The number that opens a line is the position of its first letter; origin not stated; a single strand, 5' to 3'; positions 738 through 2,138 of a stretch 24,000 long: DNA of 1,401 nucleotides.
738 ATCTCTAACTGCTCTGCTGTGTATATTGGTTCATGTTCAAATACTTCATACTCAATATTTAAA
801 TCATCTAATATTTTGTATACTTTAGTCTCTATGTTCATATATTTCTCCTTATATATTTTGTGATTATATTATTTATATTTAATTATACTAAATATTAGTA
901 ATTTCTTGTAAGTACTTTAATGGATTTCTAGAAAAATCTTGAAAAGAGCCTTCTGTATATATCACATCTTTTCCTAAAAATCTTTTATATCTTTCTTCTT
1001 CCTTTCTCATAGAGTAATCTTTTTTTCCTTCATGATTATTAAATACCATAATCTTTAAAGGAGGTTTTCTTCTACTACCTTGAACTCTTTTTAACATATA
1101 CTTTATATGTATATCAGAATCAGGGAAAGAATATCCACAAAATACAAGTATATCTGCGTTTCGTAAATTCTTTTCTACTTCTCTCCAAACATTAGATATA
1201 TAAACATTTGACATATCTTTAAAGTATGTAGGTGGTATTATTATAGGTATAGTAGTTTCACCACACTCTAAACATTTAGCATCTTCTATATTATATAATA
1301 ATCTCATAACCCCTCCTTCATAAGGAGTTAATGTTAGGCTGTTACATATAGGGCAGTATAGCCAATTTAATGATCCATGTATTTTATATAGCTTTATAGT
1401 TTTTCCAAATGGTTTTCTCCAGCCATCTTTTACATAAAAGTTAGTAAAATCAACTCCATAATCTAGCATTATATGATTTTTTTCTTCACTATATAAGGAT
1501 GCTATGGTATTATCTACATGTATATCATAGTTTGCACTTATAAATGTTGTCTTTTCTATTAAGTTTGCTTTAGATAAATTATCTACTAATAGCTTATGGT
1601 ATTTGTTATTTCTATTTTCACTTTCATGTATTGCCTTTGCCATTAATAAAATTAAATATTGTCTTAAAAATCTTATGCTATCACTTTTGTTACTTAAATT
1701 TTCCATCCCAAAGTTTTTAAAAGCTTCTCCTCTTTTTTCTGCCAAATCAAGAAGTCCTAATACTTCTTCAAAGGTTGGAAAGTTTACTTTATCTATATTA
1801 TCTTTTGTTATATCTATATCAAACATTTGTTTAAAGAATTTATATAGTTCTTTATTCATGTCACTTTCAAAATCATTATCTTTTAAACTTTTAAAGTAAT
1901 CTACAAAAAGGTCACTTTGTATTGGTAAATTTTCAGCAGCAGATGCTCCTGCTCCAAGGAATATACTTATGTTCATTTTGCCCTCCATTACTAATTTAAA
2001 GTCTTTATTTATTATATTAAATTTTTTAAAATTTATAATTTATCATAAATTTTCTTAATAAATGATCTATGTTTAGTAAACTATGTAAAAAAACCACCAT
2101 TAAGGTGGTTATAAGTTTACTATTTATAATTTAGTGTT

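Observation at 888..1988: Stand-alone SIR2-family gene with defence-type motifs and no partner gene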

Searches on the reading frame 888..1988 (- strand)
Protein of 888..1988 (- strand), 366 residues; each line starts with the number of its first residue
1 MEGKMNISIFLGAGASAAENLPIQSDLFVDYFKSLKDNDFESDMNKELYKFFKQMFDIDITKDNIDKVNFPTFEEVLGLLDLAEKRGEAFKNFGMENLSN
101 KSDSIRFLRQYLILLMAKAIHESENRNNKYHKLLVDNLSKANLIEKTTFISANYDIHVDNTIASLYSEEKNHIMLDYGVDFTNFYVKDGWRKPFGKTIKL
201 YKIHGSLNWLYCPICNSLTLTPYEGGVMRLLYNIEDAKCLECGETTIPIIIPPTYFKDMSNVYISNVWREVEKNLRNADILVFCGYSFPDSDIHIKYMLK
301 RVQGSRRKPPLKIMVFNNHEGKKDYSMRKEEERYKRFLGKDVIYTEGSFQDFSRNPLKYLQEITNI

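Call 3: search_protein_families(library=pfam, proteins=[window:888-1988:-], max_evalue=0.01)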
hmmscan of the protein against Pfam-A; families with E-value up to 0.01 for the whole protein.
window:888-1988:- (366 aa): 1 family
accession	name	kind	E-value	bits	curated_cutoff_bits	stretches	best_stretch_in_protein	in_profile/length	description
PF13289.12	SIR2_2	-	4e-06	27.4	24.5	1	148-324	2-126/141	SIR2-like domain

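Call 4: search_protein_families(library=padloc, proteins=[window:888-1988:-], max_evalue=0.01)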
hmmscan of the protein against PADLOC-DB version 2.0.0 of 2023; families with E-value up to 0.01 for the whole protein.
window:888-1988:- (366 aa): 14 families
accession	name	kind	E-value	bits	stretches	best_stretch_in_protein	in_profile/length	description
PDLC02408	Aga_SIR2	-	2.8e-12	44.4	2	6-210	7-204/343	Class II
PDLC04084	SIR2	-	3.2e-12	44.4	2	195-322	238-347/414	-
PDLC04093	SIR2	-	3e-11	40.9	1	5-210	23-215/395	-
PDLC04087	SIR2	-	7.4e-10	36.2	1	144-300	130-273/343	-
PDLC04078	SIR2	-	7e-07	27.2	1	244-307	44-108/171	-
PDLC02414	Aga_SIR2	-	9e-07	26.5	1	101-209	76-174/313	-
PDLC04076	SIR2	-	1.4e-05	22.5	1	6-316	29-331/406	-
PDLC04088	SIR2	-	2.5e-05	21.6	1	196-295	221-310/390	-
PDLC02186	SIR2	-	4.3e-05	20.7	1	194-320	218-338/412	-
PDLC04096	SIR2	-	5.6e-05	20.7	0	193-212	68-87/230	-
PDLC04081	SIR2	-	7.8e-05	20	0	277-320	261-300/345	-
PDLC04083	SIR2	-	0.0002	18.4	1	196-297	194-285/371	-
PDLC04094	SIR2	-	0.0064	13.7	0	197-210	198-211/399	-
PDLC04082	SIR2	-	0.0065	13.4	0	188-210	181-203/345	-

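Call 5: search_protein_families(library=ncbifam, proteins=[window:888-1988:-], max_evalue=0.01)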
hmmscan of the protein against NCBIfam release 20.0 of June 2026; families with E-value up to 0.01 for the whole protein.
window:888-1988:- (366 aa): 3 families
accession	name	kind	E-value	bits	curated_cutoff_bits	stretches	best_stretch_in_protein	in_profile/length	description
NF042942.1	SIR2_antiphage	equivalog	2.7e-05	23.4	500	1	6-319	23-331/392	SIR2 family anti-phage-associated protein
NF001753.0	PRK00481.1-3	subfamily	0.00015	20.8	243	1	199-287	112-194/252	NAD-dependent protein deacylase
NF001752.0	PRK00481.1-1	equivalog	0.0052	16.3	221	0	199-288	117-193/242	NAD-dependent protein deacylase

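Call 7: find_homologous_proteins(query=window:888-1988:-, max_evalue=0.001)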
Query window:888-1988:- (366 aa): 1449 proteins with E <= 0.001 among 3295 candidates; the best 120 are listed.
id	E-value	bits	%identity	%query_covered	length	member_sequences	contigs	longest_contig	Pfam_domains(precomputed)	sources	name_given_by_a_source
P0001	5.7e-240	814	98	99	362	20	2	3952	PF13289.13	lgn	-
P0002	1.0e-192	658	78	97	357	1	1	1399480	PF13289.13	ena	-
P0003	1.2e-192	658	77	97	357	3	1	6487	PF13289.13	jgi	jgi:NAD-dependent SIR2 family protein deacetylase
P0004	2.2e-192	657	77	97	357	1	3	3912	PF13289.13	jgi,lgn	jgi:NAD-dependent SIR2 family protein deacetylase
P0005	2.7e-188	644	78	97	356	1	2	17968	PF13289.13,PF16263.11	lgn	-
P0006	1.5e-187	641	76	99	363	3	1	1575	PF13289.13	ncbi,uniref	ncbi:MAG: SIR2 family protein [Romboutsia sp.]|uniref:SIR2 family protein n=1 Tax=Romboutsia sp. Tax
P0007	6.7e-187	639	77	97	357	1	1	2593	PF13289.13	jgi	-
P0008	1.6e-185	634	77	97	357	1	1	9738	PF13289.13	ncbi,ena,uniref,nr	ncbi:SIR2 family protein [Romboutsia sp.]|uniref:SIR2 family protein n=1 Tax=Romboutsia sp. TaxID=19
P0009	6.0e-185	633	75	98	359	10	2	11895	PF13289.13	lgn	-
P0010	3.0e-175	601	71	98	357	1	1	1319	PF13289.13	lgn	-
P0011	6.1e-174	596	71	98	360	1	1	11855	PF13289.13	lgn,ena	-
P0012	3.5e-173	594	71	98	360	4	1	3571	PF13289.13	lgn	-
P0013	3.5e-173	594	71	97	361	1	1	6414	PF13289.13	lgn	-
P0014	5.2e-173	593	71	98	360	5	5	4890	PF13289.13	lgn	-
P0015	5.9e-173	593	72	98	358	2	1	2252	PF13289.13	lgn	-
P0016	8.7e-173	593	71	98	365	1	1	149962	PF13289.13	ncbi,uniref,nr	ncbi:hypothetical protein CHF27_004120 [Romboutsia maritimum]|uniref:Uncharacterized protein n=1 Tax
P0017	3.2e-172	591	70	98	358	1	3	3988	PF13289.13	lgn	-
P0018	5.9e-171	586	69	98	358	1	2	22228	PF13289.13,PF16263.11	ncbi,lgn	-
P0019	1.3e-170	585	69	98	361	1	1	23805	PF13289.13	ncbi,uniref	ncbi:SIR2 family protein [Romboutsia sp.]|uniref:SIR2 family protein n=1 Tax=Romboutsia sp. TaxID=19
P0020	1.5e-170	585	70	98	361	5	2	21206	PF13289.13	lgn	-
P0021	2.7e-170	584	70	98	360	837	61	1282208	PF13289.13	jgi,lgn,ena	-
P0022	5.5e-170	583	71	98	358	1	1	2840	PF13289.13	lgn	-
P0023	6.8e-170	583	69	99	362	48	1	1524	PF13289.13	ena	-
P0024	1.3e-169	582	70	99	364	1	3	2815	PF13289.13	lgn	-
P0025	1.4e-169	582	71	95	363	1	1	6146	PF13289.13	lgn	-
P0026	3.8e-169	581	70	98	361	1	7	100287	PF13289.13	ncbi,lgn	ncbi:MAG: SIR2 family protein [Romboutsia sp.]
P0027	1.1e-168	579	69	98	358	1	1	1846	PF13289.13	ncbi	-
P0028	1.2e-168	579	69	98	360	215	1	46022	PF13289.13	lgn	-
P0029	4.3e-168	577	72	97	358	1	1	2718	PF13289.13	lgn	-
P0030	5.1e-168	577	68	99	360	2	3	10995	PF13289.13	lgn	-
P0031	8.3e-168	576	70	98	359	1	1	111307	PF13289.13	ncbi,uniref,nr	ncbi:SIR2 family protein [[Clostridium] dakarense]|uniref:SIR2 family protein n=1 Tax=Faecalimicrobi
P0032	1.1e-167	576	67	98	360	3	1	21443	PF13289.13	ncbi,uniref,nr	ncbi:hypothetical protein CHL78_015950 [Romboutsia weinsteinii]|uniref:Uncharacterized protein n=1 T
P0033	1.2e-167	576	69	99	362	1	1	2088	PF13289.13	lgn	-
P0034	1.4e-167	575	69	99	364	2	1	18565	PF13289.13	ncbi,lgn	-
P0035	1.6e-167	575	68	98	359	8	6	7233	PF13289.13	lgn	-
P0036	2.2e-167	575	66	98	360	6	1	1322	PF13289.13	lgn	-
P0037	5.8e-167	573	68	98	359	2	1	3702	PF13289.13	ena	-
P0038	8.9e-167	573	70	98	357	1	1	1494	PF13289.13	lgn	-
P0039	1.8e-166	572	68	98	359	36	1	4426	PF13289.13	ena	-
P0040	1.9e-166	572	67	98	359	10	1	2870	PF13289.13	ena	-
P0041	2.3e-166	571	70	97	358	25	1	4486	PF13289.13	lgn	-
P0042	2.4e-166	571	69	97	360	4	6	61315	PF13289.13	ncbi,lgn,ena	-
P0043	7.0e-166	570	69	98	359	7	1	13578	PF13289.13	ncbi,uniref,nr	ncbi:SIR2 family protein [Clostridium sp. CCUG 7971]|uniref:SIR2 family protein n=1 Tax=Clostridium 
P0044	9.6e-166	569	67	98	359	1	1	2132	PF13289.13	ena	-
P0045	1.1e-165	569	69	98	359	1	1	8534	PF13289.13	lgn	-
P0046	1.1e-165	569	67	98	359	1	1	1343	PF13289.13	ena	-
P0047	1.7e-165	569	67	98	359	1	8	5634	PF13289.13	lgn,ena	-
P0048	1.9e-165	568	68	98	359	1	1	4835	PF13289.13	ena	-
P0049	3.8e-165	567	67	98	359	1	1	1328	PF13289.13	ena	-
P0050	9.0e-165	566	67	98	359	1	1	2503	PF13289.13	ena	-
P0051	4.6e-164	564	66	98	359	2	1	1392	PF13289.13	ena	-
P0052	5.0e-164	564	67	98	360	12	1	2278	PF13289.13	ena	-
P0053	1.2e-163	562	66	99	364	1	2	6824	PF13289.13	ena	-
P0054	1.8e-163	562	68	99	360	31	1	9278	PF13289.13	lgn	-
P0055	1.6e-161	556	66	98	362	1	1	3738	PF13289.13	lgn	-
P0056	3.3e-161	554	66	98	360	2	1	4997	PF13289.13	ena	-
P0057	5.0e-161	554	67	98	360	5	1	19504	PF13289.13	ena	-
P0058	6.6e-161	553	67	97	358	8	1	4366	PF13289.13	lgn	-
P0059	2.8e-160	551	66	98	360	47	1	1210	PF13289.13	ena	-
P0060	2.9e-160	551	56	97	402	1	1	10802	PF13289.13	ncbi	-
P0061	6.7e-159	547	66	98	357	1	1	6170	PF13289.13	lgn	-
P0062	1.5e-158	546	66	98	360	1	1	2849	PF13289.13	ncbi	-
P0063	1.8e-157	542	66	97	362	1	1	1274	PF13289.13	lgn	-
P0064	2.3e-157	542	65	97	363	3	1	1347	PF13289.13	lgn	-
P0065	2.6e-157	542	65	97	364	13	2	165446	PF13289.13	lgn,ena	-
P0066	1.7e-156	539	66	97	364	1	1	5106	PF13289.13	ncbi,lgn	-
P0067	2.8e-156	538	65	99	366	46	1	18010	PF13289.13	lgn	-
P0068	1.1e-155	536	65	98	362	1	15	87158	PF13289.13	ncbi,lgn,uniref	ncbi:MAG: SIR2 family protein [Terrisporobacter sp.]|uniref:SIR2 family protein n=1 Tax=Terrisporoba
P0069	1.3e-155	536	65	99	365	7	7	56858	PF13289.13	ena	-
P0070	1.1e-154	533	64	99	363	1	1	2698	PF13289.13,PF16263.11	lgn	-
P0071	2.0e-154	532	64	99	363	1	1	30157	PF13289.13,PF16263.11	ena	-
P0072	3.2e-154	531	65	99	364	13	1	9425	PF13289.13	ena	-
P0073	7.2e-154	530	65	99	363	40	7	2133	PF13289.13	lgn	-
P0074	8.5e-154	530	64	99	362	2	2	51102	PF13289.13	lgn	-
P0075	8.9e-154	530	64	97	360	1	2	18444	PF13289.13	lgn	-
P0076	1.4e-153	529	64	99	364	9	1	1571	PF13289.13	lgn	-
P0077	2.0e-153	529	64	97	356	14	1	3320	PF13289.13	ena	-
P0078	4.7e-153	528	63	99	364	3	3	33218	PF13289.13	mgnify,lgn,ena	mgnify:CR=1 FL=1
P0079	4.8e-153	528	64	97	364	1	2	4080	PF13289.13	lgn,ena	-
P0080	8.1e-153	527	64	98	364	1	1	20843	PF13289.13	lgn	-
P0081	8.7e-153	527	65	99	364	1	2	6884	PF13289.13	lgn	-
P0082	1.7e-152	526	63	99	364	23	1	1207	PF13289.13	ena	-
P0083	7.4e-152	524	64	98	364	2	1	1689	PF13289.13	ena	-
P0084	1.5e-151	523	64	98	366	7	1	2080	PF13289.13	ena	-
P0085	2.6e-151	522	64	97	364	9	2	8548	PF13289.13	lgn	-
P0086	3.5e-151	521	64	99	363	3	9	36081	PF13289.13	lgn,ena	-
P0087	4.2e-151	521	58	97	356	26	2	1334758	PF13289.13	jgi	jgi:NAD-dependent SIR2 family protein deacetylase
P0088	5.5e-151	521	61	99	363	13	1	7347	PF13289.13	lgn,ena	-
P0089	5.1e-150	518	64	98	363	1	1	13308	PF13289.13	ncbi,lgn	-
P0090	3.2e-149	515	62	97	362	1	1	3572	PF13289.13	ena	-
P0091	5.0e-149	514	61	98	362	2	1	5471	PF13289.13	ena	-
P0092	1.6e-148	513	62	97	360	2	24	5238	PF13289.13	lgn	-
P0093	2.2e-148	512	62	98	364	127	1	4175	PF13289.13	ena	-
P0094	1.6e-146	506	59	97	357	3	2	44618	PF13289.13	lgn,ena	-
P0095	4.0e-146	505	61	97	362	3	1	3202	PF13289.13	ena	-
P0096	5.0e-146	504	61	98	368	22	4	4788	PF13289.13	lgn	-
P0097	7.9e-146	504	61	98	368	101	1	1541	PF13289.13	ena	-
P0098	9.4e-146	504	62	97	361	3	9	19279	PF13289.13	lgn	-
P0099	1.6e-145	503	61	97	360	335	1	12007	PF13289.13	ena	-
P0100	7.4e-143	494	59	98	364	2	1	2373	PF13289.13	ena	-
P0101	2.1e-142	493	60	97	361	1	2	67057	PF13289.13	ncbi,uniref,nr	ncbi:SIR2 family protein [Intestinibacter bartlettii]|uniref:SIR2 family protein n=1 Tax=Intestiniba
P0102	2.9e-142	492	59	97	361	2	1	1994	PF13289.13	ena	-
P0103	3.7e-142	492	61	97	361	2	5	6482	PF13289.13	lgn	-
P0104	4.4e-142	492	58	98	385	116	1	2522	PF13289.13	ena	-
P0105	9.6e-142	490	59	97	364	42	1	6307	PF13289.13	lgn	-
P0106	2.6e-141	489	58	98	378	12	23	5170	PF13289.13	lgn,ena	-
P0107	3.1e-141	489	60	97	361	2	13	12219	PF13289.13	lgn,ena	-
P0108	3.8e-138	479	63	91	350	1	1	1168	PF13289.13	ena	-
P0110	3.6e-131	456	61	87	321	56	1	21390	PF13289.13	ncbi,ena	ncbi:MAG: SIR2 family protein [Intestinibacter bartlettii]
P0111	2.4e-125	436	66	76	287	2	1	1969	PF13289.13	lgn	-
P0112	4.7e-124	432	55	98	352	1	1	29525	PF13289.13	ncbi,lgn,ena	-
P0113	2.1e-123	430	59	86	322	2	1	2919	PF13289.13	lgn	-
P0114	3.0e-123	430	53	98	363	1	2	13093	PF13289.13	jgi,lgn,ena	-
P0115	1.9e-122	427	53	97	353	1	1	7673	PF13289.13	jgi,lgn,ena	-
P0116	3.1e-122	426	54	97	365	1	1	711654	PF13289.13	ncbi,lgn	-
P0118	1.2e-121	424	53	98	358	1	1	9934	PF13289.13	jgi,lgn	-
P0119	3.8e-120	419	51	97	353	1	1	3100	PF13289.13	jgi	jgi:NAD-dependent SIR2 family protein deacetylase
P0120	1.6e-119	417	53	96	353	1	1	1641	PF13289.13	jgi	jgi:NAD-dependent SIR2 family protein deacetylase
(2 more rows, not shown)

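Call 8: search_solved_structures(query=window:888-1988:-, max_evalue=1, show_alignments=3)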
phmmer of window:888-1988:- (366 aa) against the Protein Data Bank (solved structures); distinct sequences matched with E-value up to 1: 1.
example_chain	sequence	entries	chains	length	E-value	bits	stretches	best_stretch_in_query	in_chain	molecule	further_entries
8w9l_A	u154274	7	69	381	0.077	15.3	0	71-211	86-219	SIR2-like domain-containing protein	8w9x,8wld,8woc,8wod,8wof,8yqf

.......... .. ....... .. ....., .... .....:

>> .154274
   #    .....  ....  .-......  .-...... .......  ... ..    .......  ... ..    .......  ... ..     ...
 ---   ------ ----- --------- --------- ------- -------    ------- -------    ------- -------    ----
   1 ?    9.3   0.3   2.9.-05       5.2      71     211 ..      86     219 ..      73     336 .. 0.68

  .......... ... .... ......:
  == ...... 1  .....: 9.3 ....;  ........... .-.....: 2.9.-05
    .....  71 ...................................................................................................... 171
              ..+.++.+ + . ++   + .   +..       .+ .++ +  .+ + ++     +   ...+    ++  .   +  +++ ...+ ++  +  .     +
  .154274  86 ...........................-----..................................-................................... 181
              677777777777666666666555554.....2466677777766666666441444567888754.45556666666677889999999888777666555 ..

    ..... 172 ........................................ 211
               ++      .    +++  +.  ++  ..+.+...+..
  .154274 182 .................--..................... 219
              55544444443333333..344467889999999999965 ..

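Call 12: find_related_loci(query=A1, collection=genome_contigs, flank=6000)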
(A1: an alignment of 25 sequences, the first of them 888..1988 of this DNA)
Query A1 (366 aa) in genome_contigs; peptide patterns used: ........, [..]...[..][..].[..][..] (x = any residue, [..] = any of these).
240 stretches matched a pattern; 208 encode a relative of the query (tblastn E <= 1e-3); the best 80 are kept; 80 distinct loci.
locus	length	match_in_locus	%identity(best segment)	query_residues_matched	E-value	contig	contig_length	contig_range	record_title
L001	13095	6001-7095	98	2-366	0e+0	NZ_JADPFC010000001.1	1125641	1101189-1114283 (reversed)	Romboutsia sp. 1001713B170131_170501_G6 NODE_1_length_1125641_cov_33.6998, whole genome shotgun sequence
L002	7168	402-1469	77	5-360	0e+0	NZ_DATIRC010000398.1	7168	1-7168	MAG: Romboutsia sp. isolate SMAG_U15893 k141_74011, whole genome shotgun sequence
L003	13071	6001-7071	75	5-361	0e+0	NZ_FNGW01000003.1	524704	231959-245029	Romboutsia lituseburensis DSM 797, whole genome shotgun sequence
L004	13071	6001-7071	70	4-360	1e-177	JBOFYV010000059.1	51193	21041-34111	MAG: Peptostreptococcaceae bacterium isolate WFFMC_MAG_491 k139_37144_flag=0_multi=10.9204_len=51193, whole genome shotg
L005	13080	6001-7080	71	5-364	1e-176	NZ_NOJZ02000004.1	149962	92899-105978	Romboutsia maritimum strain CCRI-22766 CCRI-22766_NODE_4_length_149962_cov_312.917, whole genome shotgun sequence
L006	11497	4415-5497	69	3-363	9e-177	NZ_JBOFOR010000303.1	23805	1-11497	MAG: Romboutsia sp. isolate WFFMC_MAG_257 k139_343_flag=0_multi=11.9728_len=23805, whole genome shotgun sequence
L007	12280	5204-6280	69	5-365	1e-174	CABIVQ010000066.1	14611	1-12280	Clostridiaceae bacterium isolate MGYG-HGUT-00001 genome assembly, contig: .11861_6_55.66, whole genome shotgun sequence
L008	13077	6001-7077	67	5-363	1e-172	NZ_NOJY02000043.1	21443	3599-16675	Romboutsia weinsteinii strain CCRI-19649 CCRI-19649_NODE_43_length_21443_cov_200.299, whole genome shotgun sequence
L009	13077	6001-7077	66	5-363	1e-172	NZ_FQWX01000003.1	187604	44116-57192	Asaccharospora irregularis DSM 2635, whole genome shotgun sequence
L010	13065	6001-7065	68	5-361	3e-171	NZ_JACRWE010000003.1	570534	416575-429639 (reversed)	Romboutsia faecis strain NSJ-18 N40_ctg003, whole genome shotgun sequence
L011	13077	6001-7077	69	5-363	3e-171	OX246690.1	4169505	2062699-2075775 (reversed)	Clostridioides difficile genome assembly, chromosome: 1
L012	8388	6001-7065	69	5-362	3e-170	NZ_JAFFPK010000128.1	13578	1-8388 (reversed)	Clostridium sp. CCUG 7971 CCUG_7971_contig_0000128, whole genome shotgun sequence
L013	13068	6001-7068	70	5-363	3e-167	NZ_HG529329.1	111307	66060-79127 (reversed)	Faecalimicrobium dakarense strain FF1, whole genome shotgun sequence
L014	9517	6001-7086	65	1-363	7e-166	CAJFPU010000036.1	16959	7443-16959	uncultured Romboutsia sp. isolate Chicken_10_mag_106 genome assembly, contig: MAGpy_11413_10_idba_bin_106_fascaffold_481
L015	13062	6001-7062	69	5-360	3e-165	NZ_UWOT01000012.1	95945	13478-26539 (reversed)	Romboutsia sp. Marseille-P6047, whole genome shotgun sequence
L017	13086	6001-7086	65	5-365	7e-161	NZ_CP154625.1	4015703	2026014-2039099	Terrisporobacter vanillatitrophus strain COM chromosome, complete genome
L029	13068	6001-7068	62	5-360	9e-153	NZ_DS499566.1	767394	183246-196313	Intestinibacter bartlettii DSM 16795 Scfld_02_14, whole genome shotgun sequence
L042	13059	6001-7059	48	5-361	3e-115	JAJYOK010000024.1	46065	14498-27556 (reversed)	MAG: Bacteroidetes bacterium isolate DBS2-5.bin33 NODE_515_length_46065_cov_7.687927, whole genome shotgun sequence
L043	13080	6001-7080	47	5-356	2e-111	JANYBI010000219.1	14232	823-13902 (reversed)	MAG: Lentisphaerae bacterium isolate GL140_5_metabat_62_sub GL140_5_k141_2412849, whole genome shotgun sequence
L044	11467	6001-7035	53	5-352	1e-109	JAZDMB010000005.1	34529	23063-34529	MAG: Planctomycetota bacterium isolate MEGAHIT-group-0.630 k141_17141814, whole genome shotgun sequence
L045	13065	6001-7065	48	5-360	2e-107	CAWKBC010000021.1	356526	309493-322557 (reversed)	MAG: uncultured proteobacterium isolate MFD04540.bin.3.176 genome assembly, contig: contig_4229, whole genome shotgun se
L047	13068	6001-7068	49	1-356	9e-107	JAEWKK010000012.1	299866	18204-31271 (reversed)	MAG: Bacteroidetes bacterium isolate OH_PBrB_35 k127_421402, whole genome shotgun sequence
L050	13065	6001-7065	47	4-359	3e-104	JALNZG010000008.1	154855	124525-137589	MAG: Ignavibacteriaceae bacterium isolate SO_2017_GW3 bin 6 scaffold_125_c1_OW296A_2017, whole genome shotgun sequence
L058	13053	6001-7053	48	4-356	8e-102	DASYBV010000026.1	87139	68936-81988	MAG TPA_asm: Puia sp. isolate SMAG_U4916 k141_3095282, whole genome shotgun sequence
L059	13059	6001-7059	45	8-364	5e-100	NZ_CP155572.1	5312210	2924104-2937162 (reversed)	Sporomusa malonica strain DSM 5090 chromosome, complete genome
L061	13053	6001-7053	48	4-356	3e-99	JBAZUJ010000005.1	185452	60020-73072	MAG: Chitinophagaceae bacterium isolate SO_2017_GW1_225 NODE_596_length_185452_cov_9.232009_OW334_2017, whole genome sho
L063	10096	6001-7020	47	9-354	3e-98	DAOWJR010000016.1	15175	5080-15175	MAG TPA_asm: Actinomycetes bacterium isolate CSMAG_2074 CSMAG_2074_k141_1024037_length_15175_cov_42.0000, whole genome s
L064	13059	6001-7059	45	5-361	7e-98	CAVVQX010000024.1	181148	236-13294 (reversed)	MAG: uncultured Acidobacteriaceae bacterium isolate MFD02671.bin.3.52 genome assembly, contig: contig_9325, whole genome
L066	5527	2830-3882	48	4-356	1e-97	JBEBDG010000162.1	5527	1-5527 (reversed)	MAG: Bacteroidota bacterium isolate blueriver_2019_sw_WHONDRS-S19S_0024_A_bin.53 scaffold_0006715, whole genome shotgun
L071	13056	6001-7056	45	8-361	5e-97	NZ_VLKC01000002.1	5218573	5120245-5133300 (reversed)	Sporomusa sp. KB1 SalpaDRAFT_Scaffold1.2, whole genome shotgun sequence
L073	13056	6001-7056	43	8-361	4e-96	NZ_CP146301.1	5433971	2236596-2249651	Sporomusa ovata DSM 2662 chromosome, complete genome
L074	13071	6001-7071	48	4-360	6e-94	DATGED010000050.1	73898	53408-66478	MAG TPA_asm: Candidatus Acidoferrum sp. isolate SMAG_U9693 k141_271401, whole genome shotgun sequence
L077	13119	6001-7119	40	9-356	5e-92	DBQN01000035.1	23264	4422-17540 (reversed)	MAG TPA_asm: Firmicutes bacterium UBA1393 UBA1393_contig_27885, whole genome shotgun sequence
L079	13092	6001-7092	41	9-358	3e-91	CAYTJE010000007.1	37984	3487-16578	MAG TPA_asm: uncultured Anaerolineales bacterium isolate SRP141376_co1_325 genome assembly, contig: NODE_2550_length_379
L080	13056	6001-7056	41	8-356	3e-90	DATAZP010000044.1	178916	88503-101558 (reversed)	MAG TPA_asm: Kofleriaceae bacterium isolate SMAG_U5708 k141_632359, whole genome shotgun sequence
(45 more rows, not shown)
